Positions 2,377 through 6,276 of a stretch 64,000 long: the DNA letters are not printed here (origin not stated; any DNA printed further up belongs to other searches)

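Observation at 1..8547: Operon of a 2007-aa secreted LamG/FN3 giant protein followed by five class-III-signal-peptide pilin-like genes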

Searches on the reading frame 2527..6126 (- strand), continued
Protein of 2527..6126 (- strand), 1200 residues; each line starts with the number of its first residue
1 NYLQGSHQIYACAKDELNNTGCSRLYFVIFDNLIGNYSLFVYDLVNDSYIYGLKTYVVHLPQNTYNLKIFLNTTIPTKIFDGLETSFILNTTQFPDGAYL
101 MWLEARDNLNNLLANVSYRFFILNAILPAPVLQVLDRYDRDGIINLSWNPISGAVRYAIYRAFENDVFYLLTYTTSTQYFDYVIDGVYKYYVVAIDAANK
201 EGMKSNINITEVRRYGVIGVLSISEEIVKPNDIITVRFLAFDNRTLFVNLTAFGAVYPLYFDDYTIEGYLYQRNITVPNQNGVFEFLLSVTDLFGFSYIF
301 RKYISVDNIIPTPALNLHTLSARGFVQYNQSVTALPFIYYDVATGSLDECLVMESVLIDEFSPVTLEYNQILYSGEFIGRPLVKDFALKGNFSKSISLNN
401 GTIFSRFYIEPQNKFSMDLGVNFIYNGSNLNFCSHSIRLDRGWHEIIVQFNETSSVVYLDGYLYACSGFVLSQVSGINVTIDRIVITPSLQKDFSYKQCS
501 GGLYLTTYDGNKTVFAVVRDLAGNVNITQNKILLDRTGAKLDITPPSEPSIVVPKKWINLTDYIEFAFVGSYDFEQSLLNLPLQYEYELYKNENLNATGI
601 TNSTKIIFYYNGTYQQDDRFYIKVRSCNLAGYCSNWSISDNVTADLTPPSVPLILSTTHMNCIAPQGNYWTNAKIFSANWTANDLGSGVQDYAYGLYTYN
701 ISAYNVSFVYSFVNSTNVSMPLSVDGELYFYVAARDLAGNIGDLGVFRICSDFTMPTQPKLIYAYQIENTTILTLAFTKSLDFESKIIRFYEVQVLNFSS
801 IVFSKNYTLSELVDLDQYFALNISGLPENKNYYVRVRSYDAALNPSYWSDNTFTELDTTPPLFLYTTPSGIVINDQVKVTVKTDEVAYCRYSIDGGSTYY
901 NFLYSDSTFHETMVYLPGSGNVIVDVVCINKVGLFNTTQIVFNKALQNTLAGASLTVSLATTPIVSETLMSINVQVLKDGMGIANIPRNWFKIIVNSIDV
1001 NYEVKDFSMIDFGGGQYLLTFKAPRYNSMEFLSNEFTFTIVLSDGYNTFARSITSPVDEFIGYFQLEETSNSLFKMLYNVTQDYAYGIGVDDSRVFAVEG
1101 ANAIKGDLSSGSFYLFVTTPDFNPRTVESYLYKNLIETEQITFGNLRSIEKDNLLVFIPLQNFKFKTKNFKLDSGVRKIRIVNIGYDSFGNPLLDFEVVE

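Call 76: search_protein_families(library=pfam, proteins=[L041:14892-16460:+, L041:16681-18384:+, L041:18385-19317:+, L041:12280-12771:+, L041:12749-13237:+, L041:13186-13764:+, L041:13765-14178:+, L041:14180-14905:+, L041:6860-8620:-], max_evalue=0.05)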
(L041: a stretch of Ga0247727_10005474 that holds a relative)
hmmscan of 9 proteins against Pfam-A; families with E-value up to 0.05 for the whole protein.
L041:14892-16460:+ (522 aa): 8 families
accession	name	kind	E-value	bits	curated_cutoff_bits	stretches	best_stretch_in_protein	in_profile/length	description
PF00437.27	T2SSE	-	7.7e-31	107.5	24.9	1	163-421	28-287/370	Type II/IV secretion system protein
PF23989.1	PilB3_C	-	6.5e-05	23.4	27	1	460-518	11-69/83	PilB3-like, C-terminal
PF11989.14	Dsl1_C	-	0.0011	19.2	30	1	52-137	3-90/194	Retrograde transport protein Dsl1 C terminal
PF01580.24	FtsK_SpoIIIE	-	0.0097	15.8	24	0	266-285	41-60/221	FtsK/SpoIIIE family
PF00735.24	Septin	-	0.018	14.8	26.2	0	263-286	3-26/280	Septin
PF13555.12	AAA_29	-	0.035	14.3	27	0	243-291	6-49/61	P-loop containing region of AAA domain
PF23942.1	DUF7277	-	0.038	15.1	27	0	396-453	13-74/87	Domain of unknown function (DUF7277)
PF12651.13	RHH_3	-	0.041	14.3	21.6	0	454-478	9-33/44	Ribbon-helix-helix domain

L041:16681-18384:+ (567 aa): 1 family
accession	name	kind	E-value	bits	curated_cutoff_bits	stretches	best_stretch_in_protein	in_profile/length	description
PF00482.28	T2SSF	-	8.4e-16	58.5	25.2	1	394-520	2-123/125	Type II secretion system (T2SS), protein F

L041:18385-19317:+ (310 aa): 1 family
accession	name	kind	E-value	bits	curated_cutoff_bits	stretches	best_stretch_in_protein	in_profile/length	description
PF00482.28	T2SSF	-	3.1e-16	59.9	25.2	1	67-191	1-122/125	Type II secretion system (T2SS), protein F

L041:12280-12771:+ (163 aa): 0 families

L041:12749-13237:+ (162 aa): 0 families

L041:13186-13764:+ (192 aa): 0 families

L041:13765-14178:+ (137 aa): 0 families

L041:14180-14905:+ (241 aa): 0 families

L041:6860-8620:- (586 aa): 0 families

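Call 80: search_protein_families(library=ncbifam, proteins=[L041:14892-16460:+, L041:16681-18384:+, L041:18385-19317:+, L041:13231-13764:+, L036:6718-7236:+, L041:14180-14905:+, L041:12280-12771:+, L041:12749-13237:+], max_evalue=0.05)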
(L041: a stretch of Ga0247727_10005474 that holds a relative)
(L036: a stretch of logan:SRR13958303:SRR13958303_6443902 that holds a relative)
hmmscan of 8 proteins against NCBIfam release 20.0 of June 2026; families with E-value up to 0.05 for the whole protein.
L041:14892-16460:+ (522 aa): 21 families
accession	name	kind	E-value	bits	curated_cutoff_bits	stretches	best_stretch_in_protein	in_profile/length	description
NF058587.1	archaellum_moto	equivalog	2.5e-124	415.9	550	1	20-509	18-518/527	archaellum flagellar ATPase motor FlaI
NF053672.1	bindosome_BasE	exception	3.1e-66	224.2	1000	1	46-510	52-509/512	bindosome assembly system ATPase subunit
TIGR03819.1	heli_sec_ATPase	hypoth_equivalog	4.8e-44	150.9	373.15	1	103-389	19-298/340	TadA family conjugal transfer-associated ATPase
TIGR02788.1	VirB11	equivalog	7.1e-35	120.5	249.95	2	252-388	132-262/308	P-type DNA transfer ATPase VirB11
TIGR02782.1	TrbB_P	equivalog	3.4e-30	105.4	304.55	1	177-433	50-298/303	P-type conjugative transfer ATPase TrbB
NF010469.0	PRK13894.1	subfamily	6.1e-28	98.1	508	1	164-433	51-312/320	conjugal transfer ATPase TrbB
NF010475.0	PRK13900.1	equivalog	4.9e-27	94.9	389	2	250-389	146-280/333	type IV secretion system ATPase VirB11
NF010407.0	PRK13833.1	subfamily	7.2e-18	65.1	499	1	196-435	77-307/323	conjugal transfer protein TrbB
NF010425.0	PRK13851.1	equivalog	2.1e-15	56.5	461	1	251-378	149-270/344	type IV secretion system protein VirB11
NF041000.1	ATPase_ComGA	equivalog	1.5e-11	43.9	300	1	268-394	132-248/267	competence type IV pilus ATPase ComGA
TIGR02525.1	plasmid_TraJ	equivalog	1.4e-10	40.7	368.3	1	268-461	153-345/372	plasmid transfer ATPase TraJ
TIGR01420.1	pilT_fam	subfamily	4.5e-09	36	319.1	1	268-388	126-239/343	PilT/PilU family type 4a pilus ATPase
TIGR02533.1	type_II_gspE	equivalog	2.2e-08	33.2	630.25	1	267-389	246-357/486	type II secretion system ATPase GspE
NF007755.0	PRK10436.1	equivalog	1.7e-07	30.3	617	1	267-386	222-331/465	type II secretion system protein GspE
TIGR02538.1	type_IV_pilB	equivalog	5.5e-07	28.6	675.65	1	268-389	320-430/564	type IV-A pilus assembly ATPase PilB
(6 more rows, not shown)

L041:16681-18384:+ (567 aa): 6 families
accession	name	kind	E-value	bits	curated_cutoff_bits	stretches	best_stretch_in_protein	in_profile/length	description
NF004704.2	PRK06041.1-2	equivalog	5e-26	91.5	550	1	335-544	24-233/555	archaellar assembly protein ArlJ/FlaJ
NF004705.1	PRK06041.1-3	equivalog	1e-18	67.6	400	1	386-559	3-172/465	archaellar assembly protein ArlJ/FlaJ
NF046075.1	UpsF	equivalog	2.1e-15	56.5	400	1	309-565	20-251/484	membrane pilin protein UpsF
NF004703.2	PRK06041.1-1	equivalog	1.4e-13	50.1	570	1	377-554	27-201/525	archaellar assembly protein ArlJ/FlaJ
NF053673.1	bindosome_BasF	exception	1.5e-11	43.6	1300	1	361-545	175-357/656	bindosome assembly system membrane anchoring protein BasF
NF049851.1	WD_0964_fam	equivalog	0.045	13.8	100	0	68-146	37-116/142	WD_0964 family protein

L041:18385-19317:+ (310 aa): 4 families
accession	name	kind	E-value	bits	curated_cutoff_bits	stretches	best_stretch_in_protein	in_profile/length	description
NF004705.1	PRK06041.1-3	equivalog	2e-11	43.5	400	1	8-195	196-378/465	archaellar assembly protein ArlJ/FlaJ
NF004704.2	PRK06041.1-2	equivalog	6.3e-05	21.9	550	1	13-174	280-444/555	archaellar assembly protein ArlJ/FlaJ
NF046075.1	UpsF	equivalog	8.1e-05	21.6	400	1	6-173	260-416/484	membrane pilin protein UpsF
NF004703.2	PRK06041.1-1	equivalog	0.00019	19.9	570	1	31-254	253-473/525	archaellar assembly protein ArlJ/FlaJ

L041:13231-13764:+ (177 aa): 2 families
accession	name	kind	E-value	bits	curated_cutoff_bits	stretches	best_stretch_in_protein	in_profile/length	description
NF046073.1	UpsA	equivalog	8e-06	26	130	1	9-67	1-59/136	pilin subunit UpsA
TIGR02537.2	arch_flag_Nterm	domain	0.001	18.5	20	1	9-24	2-17/33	archaellin/type IV pilin N-terminal domain-containing protein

L036:6718-7236:+ (172 aa): 3 families
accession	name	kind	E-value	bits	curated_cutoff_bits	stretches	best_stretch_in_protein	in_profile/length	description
NF046073.1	UpsA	equivalog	4.2e-08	33.4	130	1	10-100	1-74/136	pilin subunit UpsA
TIGR02537.2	arch_flag_Nterm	domain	5.7e-08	32.1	20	1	9-33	1-25/33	archaellin/type IV pilin N-terminal domain-containing protein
TIGR00192.1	urease_beta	equivalog_domain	0.031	14.4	90.3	0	75-117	13-56/103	urease subunit beta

L041:14180-14905:+ (241 aa): 0 families

L041:12280-12771:+ (163 aa): 0 families

L041:12749-13237:+ (162 aa): 1 family
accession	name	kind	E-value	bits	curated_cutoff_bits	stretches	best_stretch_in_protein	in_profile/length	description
NF046073.1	UpsA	equivalog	0.012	15.8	130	1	11-117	2-96/136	pilin subunit UpsA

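Call 88: find_encoding_contigs(protein=P0055, flank=10000, max_places=3)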
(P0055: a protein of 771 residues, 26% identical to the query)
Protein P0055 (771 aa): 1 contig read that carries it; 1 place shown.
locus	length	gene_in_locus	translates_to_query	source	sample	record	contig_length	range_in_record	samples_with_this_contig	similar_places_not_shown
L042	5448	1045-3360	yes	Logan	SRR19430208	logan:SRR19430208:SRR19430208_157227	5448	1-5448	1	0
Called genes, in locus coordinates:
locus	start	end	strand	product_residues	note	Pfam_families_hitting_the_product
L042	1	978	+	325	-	?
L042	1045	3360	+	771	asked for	-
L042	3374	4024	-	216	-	-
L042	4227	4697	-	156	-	-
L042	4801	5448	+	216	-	?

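Call 89: find_encoding_contigs(protein=P0017, flank=10000, max_places=3)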
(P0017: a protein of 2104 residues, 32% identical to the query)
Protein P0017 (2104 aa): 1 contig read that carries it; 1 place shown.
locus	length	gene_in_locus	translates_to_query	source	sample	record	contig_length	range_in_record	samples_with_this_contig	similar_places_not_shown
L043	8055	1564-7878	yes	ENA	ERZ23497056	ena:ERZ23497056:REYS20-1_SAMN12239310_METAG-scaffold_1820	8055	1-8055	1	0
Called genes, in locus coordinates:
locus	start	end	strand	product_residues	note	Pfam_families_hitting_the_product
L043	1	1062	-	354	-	?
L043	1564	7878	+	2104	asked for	PF19077:Big_13 (faint)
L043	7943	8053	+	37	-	?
